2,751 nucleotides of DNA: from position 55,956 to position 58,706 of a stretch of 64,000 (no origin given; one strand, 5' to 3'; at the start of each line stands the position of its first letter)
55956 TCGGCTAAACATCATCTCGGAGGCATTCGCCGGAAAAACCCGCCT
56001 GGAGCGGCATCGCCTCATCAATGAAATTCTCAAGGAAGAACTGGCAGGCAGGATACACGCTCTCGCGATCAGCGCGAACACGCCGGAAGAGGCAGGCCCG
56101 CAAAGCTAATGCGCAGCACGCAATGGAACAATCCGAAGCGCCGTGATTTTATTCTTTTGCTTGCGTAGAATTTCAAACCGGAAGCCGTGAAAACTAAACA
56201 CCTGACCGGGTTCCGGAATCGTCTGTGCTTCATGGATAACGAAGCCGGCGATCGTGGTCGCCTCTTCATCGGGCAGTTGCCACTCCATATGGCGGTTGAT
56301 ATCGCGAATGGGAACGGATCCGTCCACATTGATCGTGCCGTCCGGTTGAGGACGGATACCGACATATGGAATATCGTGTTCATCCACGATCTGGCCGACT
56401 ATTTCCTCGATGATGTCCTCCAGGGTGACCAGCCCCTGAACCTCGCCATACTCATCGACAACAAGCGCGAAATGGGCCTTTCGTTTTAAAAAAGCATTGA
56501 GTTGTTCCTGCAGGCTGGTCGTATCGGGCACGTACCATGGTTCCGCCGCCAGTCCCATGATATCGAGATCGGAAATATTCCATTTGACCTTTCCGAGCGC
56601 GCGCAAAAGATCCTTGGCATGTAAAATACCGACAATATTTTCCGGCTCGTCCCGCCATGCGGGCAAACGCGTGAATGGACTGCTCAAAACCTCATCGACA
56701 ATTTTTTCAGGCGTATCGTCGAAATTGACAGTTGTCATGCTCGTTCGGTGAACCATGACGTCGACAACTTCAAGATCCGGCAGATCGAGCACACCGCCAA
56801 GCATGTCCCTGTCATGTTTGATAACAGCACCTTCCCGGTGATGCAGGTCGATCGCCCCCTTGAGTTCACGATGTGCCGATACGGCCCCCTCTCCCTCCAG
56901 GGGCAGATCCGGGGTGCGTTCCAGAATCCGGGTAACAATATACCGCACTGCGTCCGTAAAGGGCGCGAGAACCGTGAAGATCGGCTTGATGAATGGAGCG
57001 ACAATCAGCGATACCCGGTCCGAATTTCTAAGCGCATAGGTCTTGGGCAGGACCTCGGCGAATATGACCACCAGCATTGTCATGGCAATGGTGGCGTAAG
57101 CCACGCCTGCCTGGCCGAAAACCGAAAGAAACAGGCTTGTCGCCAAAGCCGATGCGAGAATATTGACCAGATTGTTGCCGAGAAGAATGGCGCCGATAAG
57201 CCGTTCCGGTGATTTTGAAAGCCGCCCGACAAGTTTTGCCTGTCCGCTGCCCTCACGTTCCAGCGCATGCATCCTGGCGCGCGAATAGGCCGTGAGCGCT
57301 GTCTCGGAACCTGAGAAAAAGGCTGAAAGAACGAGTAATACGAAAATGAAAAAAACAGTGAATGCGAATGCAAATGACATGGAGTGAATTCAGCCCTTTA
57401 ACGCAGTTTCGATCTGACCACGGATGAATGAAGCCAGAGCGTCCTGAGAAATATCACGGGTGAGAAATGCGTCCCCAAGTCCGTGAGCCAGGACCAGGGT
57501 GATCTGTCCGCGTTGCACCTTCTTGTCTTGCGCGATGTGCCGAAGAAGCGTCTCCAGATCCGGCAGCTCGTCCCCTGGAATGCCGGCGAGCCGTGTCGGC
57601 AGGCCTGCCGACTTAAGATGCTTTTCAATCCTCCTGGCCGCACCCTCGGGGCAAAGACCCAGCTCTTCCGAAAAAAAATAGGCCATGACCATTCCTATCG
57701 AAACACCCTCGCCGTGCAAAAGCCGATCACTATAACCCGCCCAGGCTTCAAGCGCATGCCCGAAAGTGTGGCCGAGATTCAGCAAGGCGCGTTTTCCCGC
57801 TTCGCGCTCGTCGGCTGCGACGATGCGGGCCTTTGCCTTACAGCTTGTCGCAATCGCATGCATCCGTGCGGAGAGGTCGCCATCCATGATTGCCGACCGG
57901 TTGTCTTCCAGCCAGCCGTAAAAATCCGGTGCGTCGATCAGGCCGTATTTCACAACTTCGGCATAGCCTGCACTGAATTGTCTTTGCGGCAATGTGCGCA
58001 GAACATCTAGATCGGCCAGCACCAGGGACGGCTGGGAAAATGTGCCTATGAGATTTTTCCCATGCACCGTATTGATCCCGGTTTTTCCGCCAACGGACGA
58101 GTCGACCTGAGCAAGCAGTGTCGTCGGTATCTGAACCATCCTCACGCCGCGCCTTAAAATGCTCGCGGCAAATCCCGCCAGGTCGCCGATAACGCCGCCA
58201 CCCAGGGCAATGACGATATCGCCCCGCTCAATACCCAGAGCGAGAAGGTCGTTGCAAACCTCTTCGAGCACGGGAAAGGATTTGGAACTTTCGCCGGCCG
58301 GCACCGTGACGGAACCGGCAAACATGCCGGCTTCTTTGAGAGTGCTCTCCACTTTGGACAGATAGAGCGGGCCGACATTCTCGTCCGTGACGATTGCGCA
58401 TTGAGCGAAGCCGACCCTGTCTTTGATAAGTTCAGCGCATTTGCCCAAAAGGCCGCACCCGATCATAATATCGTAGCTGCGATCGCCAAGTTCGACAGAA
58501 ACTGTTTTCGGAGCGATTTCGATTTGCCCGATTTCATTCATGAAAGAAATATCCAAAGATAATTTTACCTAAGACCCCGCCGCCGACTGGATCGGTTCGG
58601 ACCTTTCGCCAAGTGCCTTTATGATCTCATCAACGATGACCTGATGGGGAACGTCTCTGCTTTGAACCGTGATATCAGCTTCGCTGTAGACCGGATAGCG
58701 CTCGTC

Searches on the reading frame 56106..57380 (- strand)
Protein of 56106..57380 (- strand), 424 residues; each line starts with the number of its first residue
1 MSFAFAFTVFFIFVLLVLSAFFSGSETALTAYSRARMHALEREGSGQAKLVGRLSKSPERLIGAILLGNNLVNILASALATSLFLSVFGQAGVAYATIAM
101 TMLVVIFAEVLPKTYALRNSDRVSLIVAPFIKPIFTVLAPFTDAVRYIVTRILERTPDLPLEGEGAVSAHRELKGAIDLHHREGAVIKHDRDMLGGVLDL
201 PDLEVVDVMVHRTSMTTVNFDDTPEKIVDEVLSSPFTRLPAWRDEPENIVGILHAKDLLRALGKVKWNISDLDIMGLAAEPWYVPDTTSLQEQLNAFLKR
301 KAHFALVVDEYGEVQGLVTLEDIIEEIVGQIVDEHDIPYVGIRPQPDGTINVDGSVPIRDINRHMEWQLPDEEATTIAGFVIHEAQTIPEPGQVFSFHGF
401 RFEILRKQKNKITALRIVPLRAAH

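Call 23: search_protein_families(library=pfam, proteins=[window:56106-57380:-])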
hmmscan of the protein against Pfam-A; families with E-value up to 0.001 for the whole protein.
window:56106-57380:- (424 aa): 3 families
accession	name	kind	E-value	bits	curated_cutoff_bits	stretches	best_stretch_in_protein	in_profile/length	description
PF01595.25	CNNM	-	2.4e-45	154.8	28.4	1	11-186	2-177/181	Cyclin M transmembrane N-terminal domain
PF03471.22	CorC_HlyC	-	2.3e-22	79.2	27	1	345-419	3-79/81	Transporter associated domain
PF00571.33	CBS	-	5.4e-16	59.1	24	2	280-328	8-56/57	CBS domain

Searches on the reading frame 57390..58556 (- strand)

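Call 23: search_protein_families(library=pfam, proteins=[window:57390-58556:-])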
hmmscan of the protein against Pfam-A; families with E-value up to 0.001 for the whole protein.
window:57390-58556:- (388 aa): 4 families
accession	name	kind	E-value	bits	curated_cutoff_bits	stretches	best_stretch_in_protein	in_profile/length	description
PF01761.26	DHQ_synthase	-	9.4e-47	157.9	24.2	1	83-195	2-114/115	3-dehydroquinate synthase N-terminal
PF24621.2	DHQS_C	-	2.1e-45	154.6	27.6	1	197-347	1-144/144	3-dehydroquinate synthase C-terminal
PF13685.12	Fe-ADH_2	-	5.8e-11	43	28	1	32-190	2-149/149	Iron-containing alcohol dehydrogenase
PF00465.25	Fe-ADH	-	6.8e-06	26.2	31.3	1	30-147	4-131/168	Iron-containing alcohol dehydrogenase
